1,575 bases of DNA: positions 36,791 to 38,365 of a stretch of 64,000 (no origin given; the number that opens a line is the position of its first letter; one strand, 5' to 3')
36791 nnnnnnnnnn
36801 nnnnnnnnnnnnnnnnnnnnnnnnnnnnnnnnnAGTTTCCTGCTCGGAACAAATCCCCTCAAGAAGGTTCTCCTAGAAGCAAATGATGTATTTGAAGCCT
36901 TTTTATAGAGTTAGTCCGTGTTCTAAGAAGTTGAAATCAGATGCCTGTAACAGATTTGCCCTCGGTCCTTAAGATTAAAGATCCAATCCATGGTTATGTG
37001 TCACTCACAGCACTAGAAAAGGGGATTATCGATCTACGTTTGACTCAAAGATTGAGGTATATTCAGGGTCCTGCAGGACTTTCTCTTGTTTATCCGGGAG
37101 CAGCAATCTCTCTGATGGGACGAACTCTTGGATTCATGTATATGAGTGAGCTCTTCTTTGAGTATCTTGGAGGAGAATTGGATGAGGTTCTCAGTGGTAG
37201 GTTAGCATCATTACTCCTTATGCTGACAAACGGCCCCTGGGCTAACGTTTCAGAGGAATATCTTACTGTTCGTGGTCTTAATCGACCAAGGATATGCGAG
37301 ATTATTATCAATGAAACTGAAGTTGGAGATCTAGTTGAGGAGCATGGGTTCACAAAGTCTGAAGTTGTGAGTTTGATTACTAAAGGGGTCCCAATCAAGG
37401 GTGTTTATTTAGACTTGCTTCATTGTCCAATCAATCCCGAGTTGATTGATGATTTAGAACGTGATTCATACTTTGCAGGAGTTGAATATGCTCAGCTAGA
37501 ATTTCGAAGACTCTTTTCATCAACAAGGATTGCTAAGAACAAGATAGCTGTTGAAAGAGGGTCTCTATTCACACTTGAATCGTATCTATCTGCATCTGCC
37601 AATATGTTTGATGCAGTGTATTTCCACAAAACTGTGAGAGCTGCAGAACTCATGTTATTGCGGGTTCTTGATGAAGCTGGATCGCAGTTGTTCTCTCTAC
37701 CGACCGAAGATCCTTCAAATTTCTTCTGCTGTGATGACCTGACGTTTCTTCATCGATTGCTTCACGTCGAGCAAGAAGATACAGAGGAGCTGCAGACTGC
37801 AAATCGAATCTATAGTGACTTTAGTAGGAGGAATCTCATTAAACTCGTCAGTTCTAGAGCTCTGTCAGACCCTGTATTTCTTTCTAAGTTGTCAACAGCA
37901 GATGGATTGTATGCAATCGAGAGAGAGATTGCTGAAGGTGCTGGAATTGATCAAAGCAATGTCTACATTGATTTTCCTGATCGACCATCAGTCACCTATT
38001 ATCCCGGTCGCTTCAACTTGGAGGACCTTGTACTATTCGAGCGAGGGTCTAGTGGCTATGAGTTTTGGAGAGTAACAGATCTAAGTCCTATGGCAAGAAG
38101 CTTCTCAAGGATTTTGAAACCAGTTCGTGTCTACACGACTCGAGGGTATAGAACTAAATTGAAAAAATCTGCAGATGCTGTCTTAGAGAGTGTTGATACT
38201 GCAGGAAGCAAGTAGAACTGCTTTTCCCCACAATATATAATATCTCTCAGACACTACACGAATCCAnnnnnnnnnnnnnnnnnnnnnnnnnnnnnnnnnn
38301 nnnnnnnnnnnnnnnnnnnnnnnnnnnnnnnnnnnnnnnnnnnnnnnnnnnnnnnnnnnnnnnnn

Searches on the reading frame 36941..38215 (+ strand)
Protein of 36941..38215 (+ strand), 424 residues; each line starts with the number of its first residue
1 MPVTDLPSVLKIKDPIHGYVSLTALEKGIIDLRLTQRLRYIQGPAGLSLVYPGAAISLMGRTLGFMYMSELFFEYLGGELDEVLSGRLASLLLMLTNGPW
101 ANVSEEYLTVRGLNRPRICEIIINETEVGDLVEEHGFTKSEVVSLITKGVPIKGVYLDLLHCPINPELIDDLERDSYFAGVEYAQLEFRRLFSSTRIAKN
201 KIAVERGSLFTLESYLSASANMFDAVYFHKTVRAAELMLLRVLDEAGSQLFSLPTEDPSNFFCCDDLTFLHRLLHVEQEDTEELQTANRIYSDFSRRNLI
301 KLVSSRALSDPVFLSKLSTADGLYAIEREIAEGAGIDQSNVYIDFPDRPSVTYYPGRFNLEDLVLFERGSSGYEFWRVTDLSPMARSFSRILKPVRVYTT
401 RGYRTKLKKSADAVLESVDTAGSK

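Call 14: search_protein_families(library=pfam, proteins=[window:36941-38215:+], max_evalue=0.01)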
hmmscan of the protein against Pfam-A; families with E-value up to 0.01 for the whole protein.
window:36941-38215:+ (424 aa): 1 family
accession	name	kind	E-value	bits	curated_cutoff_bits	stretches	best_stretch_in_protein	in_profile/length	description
PF19276.4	HD_assoc_2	-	4.8e-17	62.6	23.1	1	188-415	3-211/222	HD associated region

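Call 63: search_protein_families(library=ncbifam, proteins=[window:36941-38215:+], max_evalue=0.1)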
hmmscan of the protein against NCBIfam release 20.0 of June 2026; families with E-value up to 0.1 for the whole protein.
window:36941-38215:+ (424 aa): 0 families

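Call 64: search_protein_families(library=padloc, proteins=[window:36941-38215:+], max_evalue=0.1)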
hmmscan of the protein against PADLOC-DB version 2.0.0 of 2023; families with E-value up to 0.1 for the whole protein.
window:36941-38215:+ (424 aa): 0 families
